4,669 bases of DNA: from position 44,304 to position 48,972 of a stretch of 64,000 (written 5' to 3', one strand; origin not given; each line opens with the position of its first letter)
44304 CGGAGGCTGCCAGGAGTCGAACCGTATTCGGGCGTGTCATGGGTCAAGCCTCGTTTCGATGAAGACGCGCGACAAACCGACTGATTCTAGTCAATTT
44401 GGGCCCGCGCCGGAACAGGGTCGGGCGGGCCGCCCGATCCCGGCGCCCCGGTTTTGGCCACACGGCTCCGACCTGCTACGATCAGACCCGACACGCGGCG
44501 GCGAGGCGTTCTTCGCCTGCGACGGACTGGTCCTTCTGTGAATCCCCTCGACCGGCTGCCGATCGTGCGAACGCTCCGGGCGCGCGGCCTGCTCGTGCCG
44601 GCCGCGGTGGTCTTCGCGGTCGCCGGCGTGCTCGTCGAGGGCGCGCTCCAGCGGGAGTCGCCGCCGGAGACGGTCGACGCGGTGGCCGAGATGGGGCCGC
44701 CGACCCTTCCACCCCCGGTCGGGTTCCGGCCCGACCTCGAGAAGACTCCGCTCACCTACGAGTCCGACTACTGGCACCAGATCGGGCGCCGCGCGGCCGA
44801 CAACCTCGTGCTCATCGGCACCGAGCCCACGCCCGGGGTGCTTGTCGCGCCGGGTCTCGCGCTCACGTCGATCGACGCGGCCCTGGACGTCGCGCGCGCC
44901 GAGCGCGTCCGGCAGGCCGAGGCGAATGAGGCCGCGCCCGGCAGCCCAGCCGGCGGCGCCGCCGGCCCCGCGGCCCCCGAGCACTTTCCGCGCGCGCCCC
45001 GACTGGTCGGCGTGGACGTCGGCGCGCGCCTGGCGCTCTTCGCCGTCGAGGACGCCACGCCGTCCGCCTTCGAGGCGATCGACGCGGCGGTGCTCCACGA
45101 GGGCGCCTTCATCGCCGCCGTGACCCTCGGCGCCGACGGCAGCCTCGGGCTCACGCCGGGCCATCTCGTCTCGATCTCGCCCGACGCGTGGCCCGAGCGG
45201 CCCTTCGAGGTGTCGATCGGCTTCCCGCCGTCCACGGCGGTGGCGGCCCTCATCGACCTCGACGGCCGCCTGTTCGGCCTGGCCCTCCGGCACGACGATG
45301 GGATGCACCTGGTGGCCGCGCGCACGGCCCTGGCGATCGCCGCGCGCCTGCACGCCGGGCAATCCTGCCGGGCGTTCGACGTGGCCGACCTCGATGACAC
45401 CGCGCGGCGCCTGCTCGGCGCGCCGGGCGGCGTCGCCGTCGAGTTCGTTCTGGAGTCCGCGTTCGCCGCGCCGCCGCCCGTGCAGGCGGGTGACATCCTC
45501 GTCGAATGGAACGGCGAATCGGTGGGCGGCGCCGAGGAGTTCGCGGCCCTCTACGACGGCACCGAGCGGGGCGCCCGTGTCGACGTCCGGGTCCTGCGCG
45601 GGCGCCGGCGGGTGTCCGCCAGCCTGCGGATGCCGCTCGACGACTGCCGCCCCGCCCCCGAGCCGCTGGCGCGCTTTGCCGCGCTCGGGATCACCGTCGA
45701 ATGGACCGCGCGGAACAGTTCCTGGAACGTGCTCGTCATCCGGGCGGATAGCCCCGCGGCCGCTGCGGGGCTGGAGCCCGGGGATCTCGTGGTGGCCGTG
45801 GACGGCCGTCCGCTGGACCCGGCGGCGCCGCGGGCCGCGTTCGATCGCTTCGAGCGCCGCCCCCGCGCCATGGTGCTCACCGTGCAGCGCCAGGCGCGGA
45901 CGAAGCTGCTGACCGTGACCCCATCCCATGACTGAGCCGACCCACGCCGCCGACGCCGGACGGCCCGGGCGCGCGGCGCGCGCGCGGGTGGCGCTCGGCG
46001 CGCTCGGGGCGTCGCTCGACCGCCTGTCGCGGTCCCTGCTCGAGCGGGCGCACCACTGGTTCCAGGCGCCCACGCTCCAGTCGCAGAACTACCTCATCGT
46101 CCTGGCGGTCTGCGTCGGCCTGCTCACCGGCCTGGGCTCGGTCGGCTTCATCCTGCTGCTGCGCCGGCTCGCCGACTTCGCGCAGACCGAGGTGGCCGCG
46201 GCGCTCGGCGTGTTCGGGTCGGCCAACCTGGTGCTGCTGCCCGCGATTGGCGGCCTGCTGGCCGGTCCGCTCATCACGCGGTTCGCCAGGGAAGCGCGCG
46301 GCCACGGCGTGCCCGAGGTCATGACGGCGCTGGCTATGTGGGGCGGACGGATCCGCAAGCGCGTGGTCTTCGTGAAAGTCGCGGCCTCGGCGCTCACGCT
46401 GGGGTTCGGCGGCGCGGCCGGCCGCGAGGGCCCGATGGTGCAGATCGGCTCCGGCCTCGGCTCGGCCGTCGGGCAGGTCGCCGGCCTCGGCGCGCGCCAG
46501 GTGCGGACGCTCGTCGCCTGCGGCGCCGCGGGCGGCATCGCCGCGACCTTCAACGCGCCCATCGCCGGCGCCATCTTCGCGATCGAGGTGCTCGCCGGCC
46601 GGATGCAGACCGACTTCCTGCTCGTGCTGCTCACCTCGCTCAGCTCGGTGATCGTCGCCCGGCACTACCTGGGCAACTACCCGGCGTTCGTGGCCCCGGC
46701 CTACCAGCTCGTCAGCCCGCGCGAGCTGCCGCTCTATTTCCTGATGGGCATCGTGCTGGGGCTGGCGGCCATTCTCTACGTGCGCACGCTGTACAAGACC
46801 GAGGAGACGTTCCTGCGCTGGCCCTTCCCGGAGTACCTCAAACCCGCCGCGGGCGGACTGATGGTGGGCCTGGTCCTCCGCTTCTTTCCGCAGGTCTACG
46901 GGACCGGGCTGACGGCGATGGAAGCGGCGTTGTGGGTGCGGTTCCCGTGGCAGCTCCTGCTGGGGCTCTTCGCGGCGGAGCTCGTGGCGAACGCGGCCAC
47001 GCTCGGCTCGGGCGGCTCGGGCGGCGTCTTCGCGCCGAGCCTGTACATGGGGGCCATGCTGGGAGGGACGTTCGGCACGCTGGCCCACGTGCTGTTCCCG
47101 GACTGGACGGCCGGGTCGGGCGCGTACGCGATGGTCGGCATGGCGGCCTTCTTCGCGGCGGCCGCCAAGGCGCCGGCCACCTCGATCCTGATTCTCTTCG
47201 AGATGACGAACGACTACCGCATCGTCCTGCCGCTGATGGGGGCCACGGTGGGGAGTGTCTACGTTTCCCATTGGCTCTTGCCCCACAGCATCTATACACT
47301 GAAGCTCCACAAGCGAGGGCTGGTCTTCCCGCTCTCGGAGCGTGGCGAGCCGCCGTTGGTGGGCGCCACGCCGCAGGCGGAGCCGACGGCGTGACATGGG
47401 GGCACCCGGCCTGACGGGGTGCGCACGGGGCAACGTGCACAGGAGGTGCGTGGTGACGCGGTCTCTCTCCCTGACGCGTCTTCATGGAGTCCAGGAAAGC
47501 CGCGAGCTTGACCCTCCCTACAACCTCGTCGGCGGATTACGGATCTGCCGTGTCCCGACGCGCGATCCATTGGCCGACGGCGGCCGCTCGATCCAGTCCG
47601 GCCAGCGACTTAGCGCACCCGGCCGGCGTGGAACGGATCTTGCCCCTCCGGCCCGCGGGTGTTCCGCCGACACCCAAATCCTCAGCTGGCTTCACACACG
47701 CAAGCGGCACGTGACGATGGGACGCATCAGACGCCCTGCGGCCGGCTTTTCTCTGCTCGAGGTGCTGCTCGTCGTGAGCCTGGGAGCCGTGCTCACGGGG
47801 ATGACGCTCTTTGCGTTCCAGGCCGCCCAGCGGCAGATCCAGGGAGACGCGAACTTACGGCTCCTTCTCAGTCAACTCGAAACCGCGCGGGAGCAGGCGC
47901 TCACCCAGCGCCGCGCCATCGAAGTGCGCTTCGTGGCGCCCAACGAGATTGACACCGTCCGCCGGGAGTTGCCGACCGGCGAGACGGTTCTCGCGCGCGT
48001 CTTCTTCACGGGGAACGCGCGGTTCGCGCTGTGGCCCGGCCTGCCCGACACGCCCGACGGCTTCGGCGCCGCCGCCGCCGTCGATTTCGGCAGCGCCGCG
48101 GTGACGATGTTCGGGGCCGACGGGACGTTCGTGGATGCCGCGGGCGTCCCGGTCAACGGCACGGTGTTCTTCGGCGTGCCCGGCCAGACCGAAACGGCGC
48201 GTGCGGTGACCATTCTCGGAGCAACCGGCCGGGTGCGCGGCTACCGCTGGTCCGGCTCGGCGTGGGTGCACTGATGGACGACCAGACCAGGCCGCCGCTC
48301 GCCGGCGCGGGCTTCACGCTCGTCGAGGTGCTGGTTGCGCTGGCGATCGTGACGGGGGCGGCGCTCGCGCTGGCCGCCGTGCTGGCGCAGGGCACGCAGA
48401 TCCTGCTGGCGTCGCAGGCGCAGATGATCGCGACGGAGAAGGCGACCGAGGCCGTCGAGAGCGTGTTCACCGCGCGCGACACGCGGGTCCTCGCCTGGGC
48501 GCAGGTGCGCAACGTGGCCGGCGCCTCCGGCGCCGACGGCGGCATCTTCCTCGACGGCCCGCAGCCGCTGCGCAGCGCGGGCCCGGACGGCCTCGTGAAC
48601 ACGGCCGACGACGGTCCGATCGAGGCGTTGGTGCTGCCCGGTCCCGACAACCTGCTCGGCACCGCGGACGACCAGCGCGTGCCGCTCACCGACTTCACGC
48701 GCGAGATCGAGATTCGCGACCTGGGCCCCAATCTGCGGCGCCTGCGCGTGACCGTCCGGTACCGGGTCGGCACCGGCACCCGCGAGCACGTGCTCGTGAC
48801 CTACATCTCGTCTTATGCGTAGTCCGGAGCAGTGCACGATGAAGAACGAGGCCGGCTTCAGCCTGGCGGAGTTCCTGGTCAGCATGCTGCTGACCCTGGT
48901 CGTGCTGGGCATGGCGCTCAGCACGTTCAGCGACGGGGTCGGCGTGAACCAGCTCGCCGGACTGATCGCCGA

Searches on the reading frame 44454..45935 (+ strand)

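Call 21: search_protein_families(library=pfam, proteins=[window:44454-45935:+], max_evalue=0.001)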
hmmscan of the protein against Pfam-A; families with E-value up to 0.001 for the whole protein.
window:44454-45935:+ (493 aa): 4 families
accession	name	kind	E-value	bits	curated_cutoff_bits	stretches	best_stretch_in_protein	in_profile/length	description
PF13180.12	PDZ_2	-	2.4e-12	47.4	27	1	410-488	2-78/80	PDZ domain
PF17820.7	PDZ_6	-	1.7e-11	44.1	27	1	427-454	3-30/54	PDZ domain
PF00595.29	PDZ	-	6.1e-06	27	23.2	0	429-462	32-65/81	PDZ domain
PF14685.13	PDZ_Tricorn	-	8.6e-05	22.9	25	0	431-459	29-59/88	Tricorn protease PDZ domain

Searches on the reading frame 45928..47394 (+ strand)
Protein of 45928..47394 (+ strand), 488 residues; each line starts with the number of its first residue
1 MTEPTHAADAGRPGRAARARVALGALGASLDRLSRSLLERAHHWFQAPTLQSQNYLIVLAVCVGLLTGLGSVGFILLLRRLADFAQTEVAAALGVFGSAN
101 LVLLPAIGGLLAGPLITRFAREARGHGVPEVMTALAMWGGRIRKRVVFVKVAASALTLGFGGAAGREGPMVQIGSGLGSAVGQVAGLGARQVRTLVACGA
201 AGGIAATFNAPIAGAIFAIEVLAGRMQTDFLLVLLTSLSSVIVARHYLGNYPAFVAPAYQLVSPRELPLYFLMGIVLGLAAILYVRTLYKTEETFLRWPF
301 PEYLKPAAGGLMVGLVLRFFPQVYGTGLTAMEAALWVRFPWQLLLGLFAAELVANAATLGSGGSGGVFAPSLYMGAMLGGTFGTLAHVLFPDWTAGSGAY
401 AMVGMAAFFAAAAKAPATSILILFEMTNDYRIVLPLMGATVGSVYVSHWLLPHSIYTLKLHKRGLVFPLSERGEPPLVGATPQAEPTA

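Call 21: search_protein_families(library=pfam, proteins=[window:45928-47394:+], max_evalue=0.001)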
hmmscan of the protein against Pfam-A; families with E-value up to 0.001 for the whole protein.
window:45928-47394:+ (488 aa): 1 family
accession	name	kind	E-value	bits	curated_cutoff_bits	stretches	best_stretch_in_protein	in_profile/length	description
PF00654.25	Voltage_CLC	-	3.1e-96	323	24.8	1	108-447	1-345/346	Voltage gated chloride channel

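Call 29: find_encoding_contigs(protein=window:45928-47394:+, flank=10000, max_places=10)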
Protein window:45928-47394:+ (488 aa): 1 contig read that carries it; 1 place shown.
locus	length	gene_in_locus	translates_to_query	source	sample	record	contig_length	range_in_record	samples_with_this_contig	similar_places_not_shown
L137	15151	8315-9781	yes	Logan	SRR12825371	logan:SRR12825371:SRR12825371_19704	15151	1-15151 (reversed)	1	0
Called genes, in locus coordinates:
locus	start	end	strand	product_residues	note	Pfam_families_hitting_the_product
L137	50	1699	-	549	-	PF00775:Dioxygenase_C (faint), PF02369:Big_1 (faint), PF10670:DUF4198 (faint), PF14686:fn3_3 (faint), PF13620:CarboxypepD_reg, PF13715:CarbopepD_reg_2, PF17210:SdrD_B (weak), PF13620:CarboxypepD_reg, +3 more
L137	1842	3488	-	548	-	PF00775:Dioxygenase_C (faint), PF13620:CarboxypepD_reg, PF13715:CarbopepD_reg_2 (weak), PF17802:SpaA (faint), PF22904:NOMO1-like_2nd (faint), PF17210:SdrD_B (faint), PF14686:fn3_3 (faint), PF13620:CarboxypepD_reg (weak)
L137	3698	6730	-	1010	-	PF00246:Peptidase_M14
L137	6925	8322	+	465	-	PF14685:PDZ_Tricorn (faint), PF00595:PDZ (faint), PF13180:PDZ_2 (faint), PF17820:PDZ_6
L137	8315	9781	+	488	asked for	PF00654:Voltage_CLC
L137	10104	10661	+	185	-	-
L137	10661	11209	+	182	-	-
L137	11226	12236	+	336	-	-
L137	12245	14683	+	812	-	-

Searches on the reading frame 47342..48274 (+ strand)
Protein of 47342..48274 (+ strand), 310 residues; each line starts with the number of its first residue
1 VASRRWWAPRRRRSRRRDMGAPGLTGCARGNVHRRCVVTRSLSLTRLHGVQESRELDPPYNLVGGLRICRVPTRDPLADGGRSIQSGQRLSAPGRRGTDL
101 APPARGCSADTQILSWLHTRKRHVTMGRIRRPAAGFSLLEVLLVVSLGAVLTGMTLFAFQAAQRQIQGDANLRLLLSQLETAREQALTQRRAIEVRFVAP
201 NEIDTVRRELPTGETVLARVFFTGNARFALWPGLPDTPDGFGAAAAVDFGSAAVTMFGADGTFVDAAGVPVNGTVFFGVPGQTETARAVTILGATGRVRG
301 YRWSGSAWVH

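Call 21: search_protein_families(library=pfam, proteins=[window:47342-48274:+], max_evalue=0.001)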
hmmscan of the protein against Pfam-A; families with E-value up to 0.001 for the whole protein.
window:47342-48274:+ (310 aa): 1 family
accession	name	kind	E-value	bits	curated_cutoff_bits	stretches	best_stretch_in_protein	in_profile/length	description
PF07963.17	N_methyl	-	9.8e-05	22.2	21.2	1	131-155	2-26/27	Prokaryotic N-terminal methylation motif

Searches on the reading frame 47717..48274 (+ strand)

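Call 51: search_protein_families(library=pfam, proteins=[window:47717-48274:+], max_evalue=0.01)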
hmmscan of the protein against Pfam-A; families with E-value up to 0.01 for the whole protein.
window:47717-48274:+ (185 aa): 1 family
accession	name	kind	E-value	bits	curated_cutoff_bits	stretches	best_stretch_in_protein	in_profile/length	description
PF07963.17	N_methyl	-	4.4e-05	23.3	21.2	1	6-30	2-26/27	Prokaryotic N-terminal methylation motif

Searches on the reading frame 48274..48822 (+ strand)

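Call 51: search_protein_families(library=pfam, proteins=[window:48274-48822:+], max_evalue=0.01)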
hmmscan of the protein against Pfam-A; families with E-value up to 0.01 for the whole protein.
window:48274-48822:+ (182 aa): 1 family
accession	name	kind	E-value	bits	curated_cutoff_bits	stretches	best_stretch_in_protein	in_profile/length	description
PF07963.17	N_methyl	-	0.0014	18.6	21.2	1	12-26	5-19/27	Prokaryotic N-terminal methylation motif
